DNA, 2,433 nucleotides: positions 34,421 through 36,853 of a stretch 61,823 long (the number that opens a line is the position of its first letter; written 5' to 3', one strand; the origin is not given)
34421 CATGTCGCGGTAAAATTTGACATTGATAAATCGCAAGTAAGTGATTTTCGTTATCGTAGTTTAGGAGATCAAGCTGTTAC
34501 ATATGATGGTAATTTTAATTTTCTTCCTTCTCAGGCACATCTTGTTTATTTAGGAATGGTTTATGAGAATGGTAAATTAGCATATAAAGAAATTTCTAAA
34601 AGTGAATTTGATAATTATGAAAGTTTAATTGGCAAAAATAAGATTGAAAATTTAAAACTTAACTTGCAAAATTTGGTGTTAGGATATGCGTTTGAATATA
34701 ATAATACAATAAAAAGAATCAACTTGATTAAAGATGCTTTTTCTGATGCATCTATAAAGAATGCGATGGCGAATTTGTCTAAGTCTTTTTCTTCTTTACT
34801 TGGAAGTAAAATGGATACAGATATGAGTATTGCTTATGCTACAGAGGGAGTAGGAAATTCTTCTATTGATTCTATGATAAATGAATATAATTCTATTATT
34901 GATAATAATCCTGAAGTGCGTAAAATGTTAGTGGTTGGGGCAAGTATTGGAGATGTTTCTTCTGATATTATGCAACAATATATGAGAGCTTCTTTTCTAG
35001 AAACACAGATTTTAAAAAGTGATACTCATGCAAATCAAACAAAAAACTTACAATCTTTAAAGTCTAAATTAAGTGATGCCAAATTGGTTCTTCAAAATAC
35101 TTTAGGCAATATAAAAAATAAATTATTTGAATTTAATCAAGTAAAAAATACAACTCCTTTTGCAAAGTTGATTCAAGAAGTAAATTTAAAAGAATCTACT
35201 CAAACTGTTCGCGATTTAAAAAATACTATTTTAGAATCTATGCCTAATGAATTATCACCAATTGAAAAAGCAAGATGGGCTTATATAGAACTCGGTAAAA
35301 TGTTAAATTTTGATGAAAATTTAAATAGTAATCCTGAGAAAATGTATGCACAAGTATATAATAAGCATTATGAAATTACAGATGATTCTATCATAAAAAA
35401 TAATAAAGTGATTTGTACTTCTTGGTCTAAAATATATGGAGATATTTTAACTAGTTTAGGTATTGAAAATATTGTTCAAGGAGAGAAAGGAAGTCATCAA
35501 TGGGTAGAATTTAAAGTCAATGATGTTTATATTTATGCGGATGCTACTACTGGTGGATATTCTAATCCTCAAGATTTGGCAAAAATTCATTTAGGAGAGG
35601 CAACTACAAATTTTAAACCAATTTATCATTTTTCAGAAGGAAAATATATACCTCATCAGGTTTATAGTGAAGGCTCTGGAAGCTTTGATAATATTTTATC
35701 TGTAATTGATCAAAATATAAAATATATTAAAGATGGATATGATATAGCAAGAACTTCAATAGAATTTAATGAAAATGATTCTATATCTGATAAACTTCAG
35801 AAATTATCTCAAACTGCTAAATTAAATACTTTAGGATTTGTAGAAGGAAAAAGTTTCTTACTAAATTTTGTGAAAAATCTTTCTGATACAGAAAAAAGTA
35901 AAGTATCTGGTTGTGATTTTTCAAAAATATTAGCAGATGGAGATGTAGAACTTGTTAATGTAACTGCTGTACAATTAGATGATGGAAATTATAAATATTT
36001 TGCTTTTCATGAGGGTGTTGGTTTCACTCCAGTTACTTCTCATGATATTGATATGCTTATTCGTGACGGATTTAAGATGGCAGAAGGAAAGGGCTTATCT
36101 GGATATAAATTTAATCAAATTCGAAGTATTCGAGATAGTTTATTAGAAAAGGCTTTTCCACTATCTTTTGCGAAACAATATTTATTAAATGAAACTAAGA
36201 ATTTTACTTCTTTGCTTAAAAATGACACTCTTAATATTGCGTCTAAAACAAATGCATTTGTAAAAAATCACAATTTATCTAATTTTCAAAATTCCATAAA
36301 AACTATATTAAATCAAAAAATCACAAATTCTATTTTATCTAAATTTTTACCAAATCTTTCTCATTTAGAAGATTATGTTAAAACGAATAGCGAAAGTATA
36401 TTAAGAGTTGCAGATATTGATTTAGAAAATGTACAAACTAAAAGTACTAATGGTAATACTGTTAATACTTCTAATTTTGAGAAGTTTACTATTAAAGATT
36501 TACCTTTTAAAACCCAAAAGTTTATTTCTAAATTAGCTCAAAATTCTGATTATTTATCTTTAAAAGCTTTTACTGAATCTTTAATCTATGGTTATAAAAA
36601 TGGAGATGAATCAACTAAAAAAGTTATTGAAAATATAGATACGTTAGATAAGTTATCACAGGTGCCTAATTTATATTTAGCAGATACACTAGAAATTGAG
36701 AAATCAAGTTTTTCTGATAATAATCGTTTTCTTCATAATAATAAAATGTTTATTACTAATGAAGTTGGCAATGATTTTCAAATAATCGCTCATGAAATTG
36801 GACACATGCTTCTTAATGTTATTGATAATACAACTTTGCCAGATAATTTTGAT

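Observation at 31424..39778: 2784-aa T7SS-linked protein stringing four different catalytic modules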

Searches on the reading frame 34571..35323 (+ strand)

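Call 12: search_protein_families(library=pfam, proteins=[window:34571-35323:+], max_evalue=5)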
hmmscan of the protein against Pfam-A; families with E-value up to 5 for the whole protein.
window:34571-35323:+ (251 aa): 2 families
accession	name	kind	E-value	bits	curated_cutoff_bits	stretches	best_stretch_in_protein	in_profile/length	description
PF24164.1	TMP_N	-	0.0023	18.8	27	1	192-234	16-59/82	Tape measure protein N-terminal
PF07889.17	DUF1664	-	0.21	12.1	34.6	1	151-232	41-121/124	Protein of unknown function (DUF1664)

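Call 13: search_protein_families(library=ncbifam, proteins=[window:34571-35323:+], max_evalue=5)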
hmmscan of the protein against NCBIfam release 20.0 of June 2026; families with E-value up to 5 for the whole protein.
window:34571-35323:+ (251 aa): 2 families
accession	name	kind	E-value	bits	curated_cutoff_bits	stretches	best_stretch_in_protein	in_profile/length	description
NF011149.0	PRK14559.1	equivalog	0.019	13.7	374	1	126-222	226-318/642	serine/threonine phosphatase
TIGR04274.1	hypoxanDNAglyco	equivalog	0.12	12.5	80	1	95-162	80-145/150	DNA-deoxyinosine glycosylase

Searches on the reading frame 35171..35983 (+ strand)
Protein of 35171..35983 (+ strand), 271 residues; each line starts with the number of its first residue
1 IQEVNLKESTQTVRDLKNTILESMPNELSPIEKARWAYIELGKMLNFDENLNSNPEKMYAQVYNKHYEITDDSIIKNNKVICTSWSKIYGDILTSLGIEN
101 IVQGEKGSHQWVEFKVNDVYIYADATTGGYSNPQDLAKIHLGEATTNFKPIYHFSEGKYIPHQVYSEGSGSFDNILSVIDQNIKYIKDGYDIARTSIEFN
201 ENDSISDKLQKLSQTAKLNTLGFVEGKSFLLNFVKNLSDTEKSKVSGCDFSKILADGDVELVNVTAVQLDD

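Call 12: search_protein_families(library=pfam, proteins=[window:35171-35983:+], max_evalue=5)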
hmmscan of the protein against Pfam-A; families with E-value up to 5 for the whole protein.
window:35171-35983:+ (271 aa): 2 families
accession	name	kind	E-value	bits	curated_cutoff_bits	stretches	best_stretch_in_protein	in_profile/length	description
PF07540.16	NOC3p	-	0.15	13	26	1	49-107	11-68/92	Nucleolar complex-associated protein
PF13973.12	DUF4222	-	0.18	11.8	27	1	161-196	5-42/53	Domain of unknown function (DUF4222)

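Call 13: search_protein_families(library=ncbifam, proteins=[window:35171-35983:+], max_evalue=5)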
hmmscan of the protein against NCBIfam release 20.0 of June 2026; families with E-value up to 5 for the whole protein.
window:35171-35983:+ (271 aa): 0 families

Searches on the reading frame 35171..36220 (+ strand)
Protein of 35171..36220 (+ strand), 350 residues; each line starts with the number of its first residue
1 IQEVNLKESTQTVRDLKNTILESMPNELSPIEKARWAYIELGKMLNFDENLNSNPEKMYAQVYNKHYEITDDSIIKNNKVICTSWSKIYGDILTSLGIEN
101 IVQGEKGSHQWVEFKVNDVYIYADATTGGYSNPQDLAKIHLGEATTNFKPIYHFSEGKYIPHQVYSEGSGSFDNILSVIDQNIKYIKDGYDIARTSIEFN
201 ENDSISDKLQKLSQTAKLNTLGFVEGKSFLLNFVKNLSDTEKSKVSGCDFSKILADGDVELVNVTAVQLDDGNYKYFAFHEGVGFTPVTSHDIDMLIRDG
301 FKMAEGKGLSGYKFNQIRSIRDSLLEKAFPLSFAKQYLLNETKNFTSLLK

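Call 45: search_solved_structures(query=A2, max_evalue=10, show_alignments=3)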
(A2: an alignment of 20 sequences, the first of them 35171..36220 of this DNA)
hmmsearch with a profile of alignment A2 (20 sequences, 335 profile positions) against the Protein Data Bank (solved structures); distinct sequences matched with E-value up to 10: 16.
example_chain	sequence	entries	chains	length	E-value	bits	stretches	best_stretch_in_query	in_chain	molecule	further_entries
3khe_A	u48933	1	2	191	0.015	17.4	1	143-218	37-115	Calmodulin-like domain protein kinase isoform 3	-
8phq_AA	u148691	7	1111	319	0.045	15.8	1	143-240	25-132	Major capsid protein | Cytosolic protein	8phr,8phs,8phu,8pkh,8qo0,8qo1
4m97_A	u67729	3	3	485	0.049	15.7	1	140-224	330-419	Calmodulin-like domain protein kinase isoenzyme gamma, related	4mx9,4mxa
3hzt_A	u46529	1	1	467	0.065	15.3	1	143-218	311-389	Calcium-dependent protein kinase 3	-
5w7z_A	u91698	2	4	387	0.071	15.2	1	61-151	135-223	DNA polymerase III subunit beta | Beta sliding clamp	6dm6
3i79_A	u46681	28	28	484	0.082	15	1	140-225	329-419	Calmodulin-domain protein kinase 1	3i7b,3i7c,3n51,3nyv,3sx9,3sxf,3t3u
4ieb_A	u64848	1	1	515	0.092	14.8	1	140-224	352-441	Calmodulin-domain protein kinase 1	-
3ku2_A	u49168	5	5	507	0.094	14.8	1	140-224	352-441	Calmodulin-domain protein kinase 1 | Non-specific serine/threonine protein kinase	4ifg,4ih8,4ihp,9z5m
3hx4_A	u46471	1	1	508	0.094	14.8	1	140-224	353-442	Calmodulin-domain protein kinase 1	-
4yga_A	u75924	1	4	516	0.095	14.8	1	140-224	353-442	Calmodulin-domain protein kinase 1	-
9z5l_A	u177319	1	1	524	0.1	14.7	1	140-224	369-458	Non-specific serine/threonine protein kinase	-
5dvr_A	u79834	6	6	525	0.1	14.7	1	140-224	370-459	Calmodulin-domain protein kinase 1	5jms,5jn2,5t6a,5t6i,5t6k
6m8v_A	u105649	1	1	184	0.11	14.6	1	177-283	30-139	Flavin prenyltransferase UbiX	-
3eey_A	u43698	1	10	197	0.44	12.6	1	82-156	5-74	Putative rRNA methylase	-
8jx4_A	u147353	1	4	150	0.56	12.3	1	45-104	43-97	PeiW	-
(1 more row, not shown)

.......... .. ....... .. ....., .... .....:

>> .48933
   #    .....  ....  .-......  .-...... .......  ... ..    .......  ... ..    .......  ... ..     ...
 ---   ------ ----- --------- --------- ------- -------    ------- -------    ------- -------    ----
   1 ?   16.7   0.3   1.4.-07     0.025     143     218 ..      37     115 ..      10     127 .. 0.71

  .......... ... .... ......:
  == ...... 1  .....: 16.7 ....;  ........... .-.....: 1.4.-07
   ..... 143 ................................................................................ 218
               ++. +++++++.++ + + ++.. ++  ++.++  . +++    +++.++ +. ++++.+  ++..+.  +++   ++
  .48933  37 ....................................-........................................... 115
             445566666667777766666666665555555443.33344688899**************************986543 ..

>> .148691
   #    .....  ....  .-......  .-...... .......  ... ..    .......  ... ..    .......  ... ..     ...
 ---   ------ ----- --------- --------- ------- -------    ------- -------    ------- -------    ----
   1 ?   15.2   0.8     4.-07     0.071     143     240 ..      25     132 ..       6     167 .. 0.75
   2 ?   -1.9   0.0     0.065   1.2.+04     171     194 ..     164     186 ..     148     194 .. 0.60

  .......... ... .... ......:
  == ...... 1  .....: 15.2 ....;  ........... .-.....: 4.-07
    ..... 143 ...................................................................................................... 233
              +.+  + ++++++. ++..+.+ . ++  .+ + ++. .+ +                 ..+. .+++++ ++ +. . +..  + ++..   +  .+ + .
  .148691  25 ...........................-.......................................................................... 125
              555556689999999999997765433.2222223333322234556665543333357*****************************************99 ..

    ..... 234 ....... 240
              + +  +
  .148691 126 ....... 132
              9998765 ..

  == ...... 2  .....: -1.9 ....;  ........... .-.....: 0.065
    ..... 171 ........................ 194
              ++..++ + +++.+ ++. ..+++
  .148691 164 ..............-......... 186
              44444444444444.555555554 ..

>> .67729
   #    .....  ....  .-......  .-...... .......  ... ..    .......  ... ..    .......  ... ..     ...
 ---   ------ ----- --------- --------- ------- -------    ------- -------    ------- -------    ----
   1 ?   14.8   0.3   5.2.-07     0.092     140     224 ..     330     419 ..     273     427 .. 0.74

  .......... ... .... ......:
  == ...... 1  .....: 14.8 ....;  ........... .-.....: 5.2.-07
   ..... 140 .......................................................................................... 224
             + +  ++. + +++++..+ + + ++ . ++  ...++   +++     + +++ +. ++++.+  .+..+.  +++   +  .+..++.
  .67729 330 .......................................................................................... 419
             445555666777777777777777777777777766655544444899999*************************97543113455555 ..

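Call 46: search_protein_families(library=pfam, alignment_id=A2, max_evalue=0.1)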
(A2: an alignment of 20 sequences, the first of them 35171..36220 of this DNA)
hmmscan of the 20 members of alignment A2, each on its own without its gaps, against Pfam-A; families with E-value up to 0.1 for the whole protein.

A. member 1, window:35171-36220:+ (350 aa): 0 families

B. families by the number of members that match (of 20 scanned): 13 families
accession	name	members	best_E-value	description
PF01841.26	Transglut_core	4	0.0062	Transglutaminase-like superfamily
PF17736.7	Ig_C17orf99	1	0.0064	C17orf99 Ig domain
PF22885.1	DUF7020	1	0.0065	Domain of unknown function (DUF7020)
PF14344.12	DUF4397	1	0.013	Domain of unknown function (DUF4397)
PF20385.3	DUF6680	1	0.016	Family of unknown function (DUF6680)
PF00797.23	Acetyltransf_2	1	0.02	N-acetyltransferase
PF12206.14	DUF3599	1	0.021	Domain of unknown function (DUF3599)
PF05218.19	DUF713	1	0.029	Protein of unknown function (DUF713)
PF00062.25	Lys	1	0.03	C-type lysozyme/alpha-lactalbumin family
PF04473.18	DUF553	1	0.047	Transglutaminase-like domain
PF09971.14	DUF2206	1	0.075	Predicted membrane protein (DUF2206)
PF06019.16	Phage_30_8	1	0.076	Phage GP30.8 protein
PF11151.13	DUF2929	1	0.088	Protein of unknown function (DUF2929)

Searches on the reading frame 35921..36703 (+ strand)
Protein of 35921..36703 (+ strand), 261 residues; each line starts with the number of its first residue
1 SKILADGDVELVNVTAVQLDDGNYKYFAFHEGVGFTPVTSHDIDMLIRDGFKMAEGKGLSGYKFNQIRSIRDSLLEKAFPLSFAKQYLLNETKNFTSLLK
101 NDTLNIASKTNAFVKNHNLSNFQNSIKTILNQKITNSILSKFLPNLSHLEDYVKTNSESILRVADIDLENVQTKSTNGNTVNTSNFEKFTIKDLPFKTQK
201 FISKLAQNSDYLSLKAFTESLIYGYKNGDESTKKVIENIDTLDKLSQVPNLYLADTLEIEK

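Call 12: search_protein_families(library=pfam, proteins=[window:35921-36703:+], max_evalue=5)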
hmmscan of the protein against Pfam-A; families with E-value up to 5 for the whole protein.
window:35921-36703:+ (261 aa): 1 family
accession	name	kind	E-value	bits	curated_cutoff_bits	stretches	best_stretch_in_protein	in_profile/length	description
PF21480.2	PlyCA_N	-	0.19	12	27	1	150-209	83-144/187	PlyCA, N-terminal domain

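Call 13: search_protein_families(library=ncbifam, proteins=[window:35921-36703:+], max_evalue=5)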
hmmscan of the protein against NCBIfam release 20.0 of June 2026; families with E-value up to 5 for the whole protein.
window:35921-36703:+ (261 aa): 1 family
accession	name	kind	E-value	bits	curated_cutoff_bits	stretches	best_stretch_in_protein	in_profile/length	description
TIGR04270.1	Rama_corrin_act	subfamily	0.067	11.5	500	1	159-205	65-111/534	methylamine methyltransferase corrinoid protein reductive activase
